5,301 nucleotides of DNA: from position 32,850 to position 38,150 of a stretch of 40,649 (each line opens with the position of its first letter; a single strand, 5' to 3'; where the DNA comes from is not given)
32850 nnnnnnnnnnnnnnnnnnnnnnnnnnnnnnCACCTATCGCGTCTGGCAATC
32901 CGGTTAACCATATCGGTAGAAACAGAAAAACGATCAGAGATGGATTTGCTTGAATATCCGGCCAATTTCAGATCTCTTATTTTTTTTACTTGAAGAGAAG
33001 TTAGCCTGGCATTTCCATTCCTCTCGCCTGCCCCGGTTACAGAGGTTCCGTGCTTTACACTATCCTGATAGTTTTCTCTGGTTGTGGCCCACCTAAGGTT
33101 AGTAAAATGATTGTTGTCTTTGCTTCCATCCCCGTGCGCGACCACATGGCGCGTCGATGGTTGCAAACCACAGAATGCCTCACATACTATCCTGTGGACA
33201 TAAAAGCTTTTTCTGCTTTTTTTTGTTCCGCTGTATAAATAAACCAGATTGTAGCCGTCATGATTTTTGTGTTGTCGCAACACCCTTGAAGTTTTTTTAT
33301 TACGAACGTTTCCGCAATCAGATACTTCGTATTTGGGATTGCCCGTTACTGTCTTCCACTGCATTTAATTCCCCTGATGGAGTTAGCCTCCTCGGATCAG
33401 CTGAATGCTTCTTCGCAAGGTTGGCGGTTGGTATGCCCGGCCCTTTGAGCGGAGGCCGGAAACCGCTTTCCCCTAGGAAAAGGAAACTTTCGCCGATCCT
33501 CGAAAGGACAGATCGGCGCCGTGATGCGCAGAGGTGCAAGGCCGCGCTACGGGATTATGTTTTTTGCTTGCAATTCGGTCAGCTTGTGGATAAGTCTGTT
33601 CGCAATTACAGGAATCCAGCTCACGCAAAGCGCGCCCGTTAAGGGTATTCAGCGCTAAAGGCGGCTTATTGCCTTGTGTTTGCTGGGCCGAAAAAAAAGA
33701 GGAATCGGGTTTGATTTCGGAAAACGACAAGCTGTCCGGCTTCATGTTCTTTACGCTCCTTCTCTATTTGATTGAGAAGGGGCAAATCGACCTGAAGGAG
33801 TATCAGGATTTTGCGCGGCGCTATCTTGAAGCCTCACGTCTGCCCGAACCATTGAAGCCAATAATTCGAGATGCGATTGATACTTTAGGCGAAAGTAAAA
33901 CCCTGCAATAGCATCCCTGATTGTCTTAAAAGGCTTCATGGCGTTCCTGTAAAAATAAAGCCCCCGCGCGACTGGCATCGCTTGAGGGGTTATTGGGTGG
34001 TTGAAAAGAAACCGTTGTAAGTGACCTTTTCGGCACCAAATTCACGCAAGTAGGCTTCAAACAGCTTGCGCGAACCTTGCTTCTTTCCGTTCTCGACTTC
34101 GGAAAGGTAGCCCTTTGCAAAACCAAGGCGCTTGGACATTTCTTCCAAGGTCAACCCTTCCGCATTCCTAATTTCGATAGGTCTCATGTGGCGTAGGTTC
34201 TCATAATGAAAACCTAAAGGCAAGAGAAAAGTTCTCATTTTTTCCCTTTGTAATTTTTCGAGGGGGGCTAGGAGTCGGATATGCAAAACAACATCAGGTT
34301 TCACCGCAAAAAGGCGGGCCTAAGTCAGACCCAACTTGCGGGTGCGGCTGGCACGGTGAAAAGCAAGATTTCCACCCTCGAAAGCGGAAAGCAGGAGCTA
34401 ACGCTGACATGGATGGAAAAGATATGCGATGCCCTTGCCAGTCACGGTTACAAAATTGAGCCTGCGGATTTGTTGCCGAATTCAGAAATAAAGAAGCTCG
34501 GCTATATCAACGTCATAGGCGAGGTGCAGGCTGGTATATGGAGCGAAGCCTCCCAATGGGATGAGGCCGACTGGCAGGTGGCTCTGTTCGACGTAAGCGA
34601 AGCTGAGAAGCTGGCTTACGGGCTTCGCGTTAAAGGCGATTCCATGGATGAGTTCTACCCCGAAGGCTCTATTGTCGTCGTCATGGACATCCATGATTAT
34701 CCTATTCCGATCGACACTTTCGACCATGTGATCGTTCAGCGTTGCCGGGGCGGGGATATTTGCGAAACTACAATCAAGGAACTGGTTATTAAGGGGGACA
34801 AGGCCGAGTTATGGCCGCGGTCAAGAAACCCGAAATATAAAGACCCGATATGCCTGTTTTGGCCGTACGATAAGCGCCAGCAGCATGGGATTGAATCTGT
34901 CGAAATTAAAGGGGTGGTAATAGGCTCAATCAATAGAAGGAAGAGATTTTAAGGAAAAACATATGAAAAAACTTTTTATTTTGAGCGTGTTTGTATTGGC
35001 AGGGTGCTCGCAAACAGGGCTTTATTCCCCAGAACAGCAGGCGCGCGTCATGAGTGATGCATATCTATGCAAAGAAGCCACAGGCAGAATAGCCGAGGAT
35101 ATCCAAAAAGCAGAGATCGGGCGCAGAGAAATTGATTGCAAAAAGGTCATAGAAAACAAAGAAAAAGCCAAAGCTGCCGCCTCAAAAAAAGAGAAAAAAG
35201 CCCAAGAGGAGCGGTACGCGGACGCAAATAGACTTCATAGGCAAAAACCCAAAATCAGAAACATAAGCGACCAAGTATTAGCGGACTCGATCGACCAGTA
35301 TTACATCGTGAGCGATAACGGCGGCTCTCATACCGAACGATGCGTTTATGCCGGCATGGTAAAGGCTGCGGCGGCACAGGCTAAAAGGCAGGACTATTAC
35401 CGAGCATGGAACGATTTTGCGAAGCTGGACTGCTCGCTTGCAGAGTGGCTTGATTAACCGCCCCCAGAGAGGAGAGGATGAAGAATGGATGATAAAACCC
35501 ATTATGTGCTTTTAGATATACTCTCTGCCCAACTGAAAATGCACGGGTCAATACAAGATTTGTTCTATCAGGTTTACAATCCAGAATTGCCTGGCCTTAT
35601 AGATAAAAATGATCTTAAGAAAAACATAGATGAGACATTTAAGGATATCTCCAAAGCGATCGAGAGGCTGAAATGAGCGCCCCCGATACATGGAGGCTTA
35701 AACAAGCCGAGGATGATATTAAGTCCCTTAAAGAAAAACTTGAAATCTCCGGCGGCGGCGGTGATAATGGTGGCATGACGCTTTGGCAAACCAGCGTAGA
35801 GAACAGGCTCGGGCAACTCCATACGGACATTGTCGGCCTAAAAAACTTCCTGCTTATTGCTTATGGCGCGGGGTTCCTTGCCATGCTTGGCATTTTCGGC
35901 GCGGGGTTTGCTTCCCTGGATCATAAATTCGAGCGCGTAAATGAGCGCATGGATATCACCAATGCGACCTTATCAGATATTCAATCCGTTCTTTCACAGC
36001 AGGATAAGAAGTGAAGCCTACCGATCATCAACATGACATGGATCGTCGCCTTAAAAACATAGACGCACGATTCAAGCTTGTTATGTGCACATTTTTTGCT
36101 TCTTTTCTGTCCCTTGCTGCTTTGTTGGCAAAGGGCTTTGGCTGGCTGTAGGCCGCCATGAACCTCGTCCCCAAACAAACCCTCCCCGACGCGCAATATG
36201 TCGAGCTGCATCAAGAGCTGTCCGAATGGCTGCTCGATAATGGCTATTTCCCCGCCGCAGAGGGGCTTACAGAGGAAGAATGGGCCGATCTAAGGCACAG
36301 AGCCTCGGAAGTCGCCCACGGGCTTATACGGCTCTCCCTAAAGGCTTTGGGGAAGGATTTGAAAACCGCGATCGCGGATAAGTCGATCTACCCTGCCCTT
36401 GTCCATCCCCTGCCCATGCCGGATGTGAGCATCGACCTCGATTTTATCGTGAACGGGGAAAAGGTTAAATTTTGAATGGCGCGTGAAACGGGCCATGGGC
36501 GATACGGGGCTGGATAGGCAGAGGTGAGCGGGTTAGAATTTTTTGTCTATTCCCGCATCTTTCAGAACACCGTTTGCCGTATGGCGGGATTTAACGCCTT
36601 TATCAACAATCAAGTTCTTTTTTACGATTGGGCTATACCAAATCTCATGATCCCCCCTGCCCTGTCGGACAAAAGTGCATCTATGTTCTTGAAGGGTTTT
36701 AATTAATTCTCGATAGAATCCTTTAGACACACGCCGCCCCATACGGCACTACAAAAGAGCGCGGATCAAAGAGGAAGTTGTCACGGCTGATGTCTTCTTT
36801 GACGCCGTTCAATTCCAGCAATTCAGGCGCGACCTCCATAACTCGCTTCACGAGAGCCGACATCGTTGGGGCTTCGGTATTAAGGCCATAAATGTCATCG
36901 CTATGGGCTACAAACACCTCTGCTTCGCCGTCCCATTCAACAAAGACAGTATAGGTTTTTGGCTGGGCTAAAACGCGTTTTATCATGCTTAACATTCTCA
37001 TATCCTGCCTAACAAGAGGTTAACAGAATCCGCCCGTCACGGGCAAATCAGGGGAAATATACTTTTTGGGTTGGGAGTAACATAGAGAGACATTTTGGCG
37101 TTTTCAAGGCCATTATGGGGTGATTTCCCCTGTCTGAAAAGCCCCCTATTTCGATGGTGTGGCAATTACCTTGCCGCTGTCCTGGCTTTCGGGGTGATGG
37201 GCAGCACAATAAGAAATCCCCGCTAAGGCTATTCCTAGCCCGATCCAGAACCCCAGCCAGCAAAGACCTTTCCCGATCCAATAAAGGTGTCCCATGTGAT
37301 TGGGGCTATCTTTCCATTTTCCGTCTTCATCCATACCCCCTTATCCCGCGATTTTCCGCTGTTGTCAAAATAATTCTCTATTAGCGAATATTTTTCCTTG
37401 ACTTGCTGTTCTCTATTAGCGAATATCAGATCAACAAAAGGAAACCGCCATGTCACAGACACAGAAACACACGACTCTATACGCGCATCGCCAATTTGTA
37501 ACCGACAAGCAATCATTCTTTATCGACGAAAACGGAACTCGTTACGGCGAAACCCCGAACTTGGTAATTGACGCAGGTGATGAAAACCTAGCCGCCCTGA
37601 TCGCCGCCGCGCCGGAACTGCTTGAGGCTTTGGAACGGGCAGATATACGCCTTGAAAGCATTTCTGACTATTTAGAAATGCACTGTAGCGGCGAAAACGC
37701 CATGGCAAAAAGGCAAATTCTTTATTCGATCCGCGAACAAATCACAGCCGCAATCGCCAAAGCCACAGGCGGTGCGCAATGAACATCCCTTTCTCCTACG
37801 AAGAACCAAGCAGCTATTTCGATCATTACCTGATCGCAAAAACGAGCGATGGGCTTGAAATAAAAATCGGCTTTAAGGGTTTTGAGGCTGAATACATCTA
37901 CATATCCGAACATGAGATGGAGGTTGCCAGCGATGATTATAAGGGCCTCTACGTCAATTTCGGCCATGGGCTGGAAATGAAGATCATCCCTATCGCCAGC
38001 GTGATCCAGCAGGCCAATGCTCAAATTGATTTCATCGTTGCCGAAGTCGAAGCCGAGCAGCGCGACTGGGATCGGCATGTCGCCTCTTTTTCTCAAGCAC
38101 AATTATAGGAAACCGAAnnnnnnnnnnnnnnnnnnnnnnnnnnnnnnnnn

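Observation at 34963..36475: Five-gene cassette read in one operon with the CI repressor: candidate lysogen-expressed exclusion or abortive-infection module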

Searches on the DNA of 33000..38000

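Call 19: search_rna_families(source=window, start=33000, end=38000, threshold=evalue, max_evalue=1)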
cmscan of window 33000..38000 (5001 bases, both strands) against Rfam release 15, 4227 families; matches with E-value up to 1: 2.
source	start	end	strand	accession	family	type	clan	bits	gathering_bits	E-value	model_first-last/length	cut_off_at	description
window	33060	33128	+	RF01952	SOX2OT_exon2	Gene; lncRNA;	-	21.7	45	0.096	1-69/69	no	SOX2 overlapping transcript exon 2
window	33730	33782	+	RF02843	RefA5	Gene; antisense;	-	21.6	91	0.6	1-68/68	no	Enterococcus sRNA A5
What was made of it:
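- Tried and rejected: Rfam on 33000-38000: only chance-level hits (call 19).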

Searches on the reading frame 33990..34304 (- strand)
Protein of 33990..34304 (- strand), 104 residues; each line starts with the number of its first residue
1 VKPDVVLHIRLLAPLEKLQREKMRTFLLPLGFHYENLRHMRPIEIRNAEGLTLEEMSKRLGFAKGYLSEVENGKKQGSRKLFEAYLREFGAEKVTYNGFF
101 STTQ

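Call 3: search_protein_families(library=pfam, proteins=[window:33990-34304:-], max_evalue=1)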
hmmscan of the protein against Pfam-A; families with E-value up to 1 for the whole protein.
window:33990-34304:- (104 aa): 5 families
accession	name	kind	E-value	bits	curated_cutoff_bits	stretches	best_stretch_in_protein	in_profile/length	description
PF13560.12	HTH_31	-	1.6e-06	28.7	27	1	45-91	9-56/64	Helix-turn-helix domain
PF01381.28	HTH_3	-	1.6e-06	28.4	23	1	44-80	3-39/55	Helix-turn-helix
PF12844.13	HTH_19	-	2.3e-05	24.6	30.2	1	44-92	6-54/64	Helix-turn-helix domain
PF13413.12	HTH_25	-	0.0071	16.6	24.6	1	44-74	4-34/62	Helix-turn-helix domain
PF07638.17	Sigma70_ECF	-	0.098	13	21.1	1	35-63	136-164/185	ECF sigma factor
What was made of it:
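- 33990..34187 (-): cro-like HTH gene. The likely true start is the ATG at 34187, giving 65 aa. Pfam HTH_3/HTH_31 (call 3).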

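Call 4: search_protein_families(library=phrogs, proteins=[window:33990-34304:-], max_evalue=1)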
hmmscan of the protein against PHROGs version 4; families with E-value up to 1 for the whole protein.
window:33990-34304:- (104 aa): 14 families
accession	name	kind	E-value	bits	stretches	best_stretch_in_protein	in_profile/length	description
phrog_8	-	transcription regulation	1.8e-05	25.4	1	44-75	83-114/346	transcriptional regulator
phrog_3951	-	unknown function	0.0007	20.2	1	31-84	237-291/301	-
phrog_2439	-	transcription regulation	0.0007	19.6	1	44-85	14-55/367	transcriptional regulator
phrog_2104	-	unknown function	0.0018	19.5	1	44-76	46-78/103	-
phrog_7241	-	transcription regulation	0.0031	18.5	1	46-81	70-105/122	transcriptional regulator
phrog_1373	-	transcription regulation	0.0051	17.8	1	44-91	70-117/166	transcriptional regulator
phrog_3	-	transcription regulation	0.018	15.8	1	44-91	95-139/430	transcriptional repressor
phrog_11451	-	transcription regulation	0.026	15.9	1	46-77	14-45/98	CI-like repressor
phrog_2967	-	transcription regulation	0.026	15.1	1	44-85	17-58/225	transcriptional regulator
phrog_6463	-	DNA, RNA and nucleotide metabolism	0.032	14.7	1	45-89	37-89/208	HTH DNA binding protein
phrog_9908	-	DNA, RNA and nucleotide metabolism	0.066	13.4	1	43-76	19-52/282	DNA binding protein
phrog_1468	-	transcription regulation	0.15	12.7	1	52-79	22-49/67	transcriptional repressor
phrog_147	-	transcription regulation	0.16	13.3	1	41-80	8-48/100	transcriptional regulator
phrog_2328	-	transcription regulation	0.18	12.6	1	46-81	24-59/128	transcriptional repressor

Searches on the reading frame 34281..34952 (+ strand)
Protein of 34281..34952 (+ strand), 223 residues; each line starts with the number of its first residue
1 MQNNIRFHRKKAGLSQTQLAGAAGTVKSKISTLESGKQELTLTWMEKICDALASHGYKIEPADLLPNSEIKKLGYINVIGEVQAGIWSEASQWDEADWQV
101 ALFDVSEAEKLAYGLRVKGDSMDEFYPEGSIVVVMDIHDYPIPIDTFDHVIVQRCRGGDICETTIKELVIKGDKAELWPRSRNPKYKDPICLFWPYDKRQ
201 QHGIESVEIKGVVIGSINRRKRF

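Call 3: search_protein_families(library=pfam, proteins=[window:34281-34952:+], max_evalue=1)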
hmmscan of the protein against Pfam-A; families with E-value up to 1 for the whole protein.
window:34281-34952:+ (223 aa): 6 families
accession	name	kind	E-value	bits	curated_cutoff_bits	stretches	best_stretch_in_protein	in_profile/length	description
PF00717.28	Peptidase_S24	-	2e-11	44.1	23.3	1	78-193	2-105/116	Peptidase S24-like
PF13560.12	HTH_31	-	1.8e-09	38.2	27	1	8-53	9-55/64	Helix-turn-helix domain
PF01381.28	HTH_3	-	6.4e-06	26.5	23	1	6-52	2-48/55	Helix-turn-helix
PF13443.12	HTH_26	-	5.8e-05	23.7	22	1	10-52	7-50/63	Cro/C1-type HTH DNA-binding domain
PF12844.13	HTH_19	-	0.0001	22.6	30.2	1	4-41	3-40/64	Helix-turn-helix domain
PF13744.12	HTH_37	-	0.059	13.6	27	1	5-60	23-76/80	Helix-turn-helix domain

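Call 4: search_protein_families(library=phrogs, proteins=[window:34281-34952:+], max_evalue=1)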
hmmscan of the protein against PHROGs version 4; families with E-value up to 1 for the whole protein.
window:34281-34952:+ (223 aa): 25 families
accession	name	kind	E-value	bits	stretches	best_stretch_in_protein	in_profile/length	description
phrog_4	-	transcription regulation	3.4e-26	93.2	1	2-223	138-342/400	transcriptional repressor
phrog_1373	-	transcription regulation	1.6e-11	45.4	1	3-52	66-115/166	transcriptional regulator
phrog_3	-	transcription regulation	9.6e-10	39.8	1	1-105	89-185/430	transcriptional repressor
phrog_5823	-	transcription regulation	5.3e-07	30.1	1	2-53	8-60/404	transcriptional regulator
phrog_8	-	transcription regulation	9.3e-07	29.6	1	6-52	165-208/346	transcriptional regulator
phrog_7241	-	transcription regulation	5.2e-06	27.5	1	3-53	64-114/122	transcriptional regulator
phrog_9908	-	DNA, RNA and nucleotide metabolism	7.1e-05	23.1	1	2-52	15-65/282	DNA binding protein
phrog_2439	-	transcription regulation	0.0001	22.3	1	4-52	11-59/367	transcriptional regulator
phrog_2339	-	DNA, RNA and nucleotide metabolism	0.00013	22.9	1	3-52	28-78/98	HTH DNA binding protein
phrog_6201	-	transcription regulation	0.00021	22.2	1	96-220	11-118/121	CI-like repressor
phrog_191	-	transcription regulation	0.0011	20.1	1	13-63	23-73/106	CII-like transcriptional activator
phrog_2967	-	transcription regulation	0.0019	18.8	1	3-65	13-70/225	transcriptional regulator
phrog_2104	-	unknown function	0.0043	18.2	1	3-38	42-77/103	-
phrog_2328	-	transcription regulation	0.0049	17.6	1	6-48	21-63/128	transcriptional repressor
phrog_6831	-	transcription regulation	0.0051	17.8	1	11-39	16-45/68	transcriptional regulator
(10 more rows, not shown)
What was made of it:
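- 34281..34952 (+): CI-type repressor (HTH + S24 autopeptidase). Pfam PF00717 2e-11 and HTH_31 1.8e-9; phrog_4 3e-26 (calls 3, 4).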

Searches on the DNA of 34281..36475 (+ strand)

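Call 6: search_dna_similar(query=window:34281-36475:+, collection=phages, mode=distant, max_rows=20)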
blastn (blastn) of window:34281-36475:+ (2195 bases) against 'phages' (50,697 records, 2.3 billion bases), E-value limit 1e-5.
No match.
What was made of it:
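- Tried and rejected: DNA similarity of 34281-36475 to GenBank phages (call 6).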
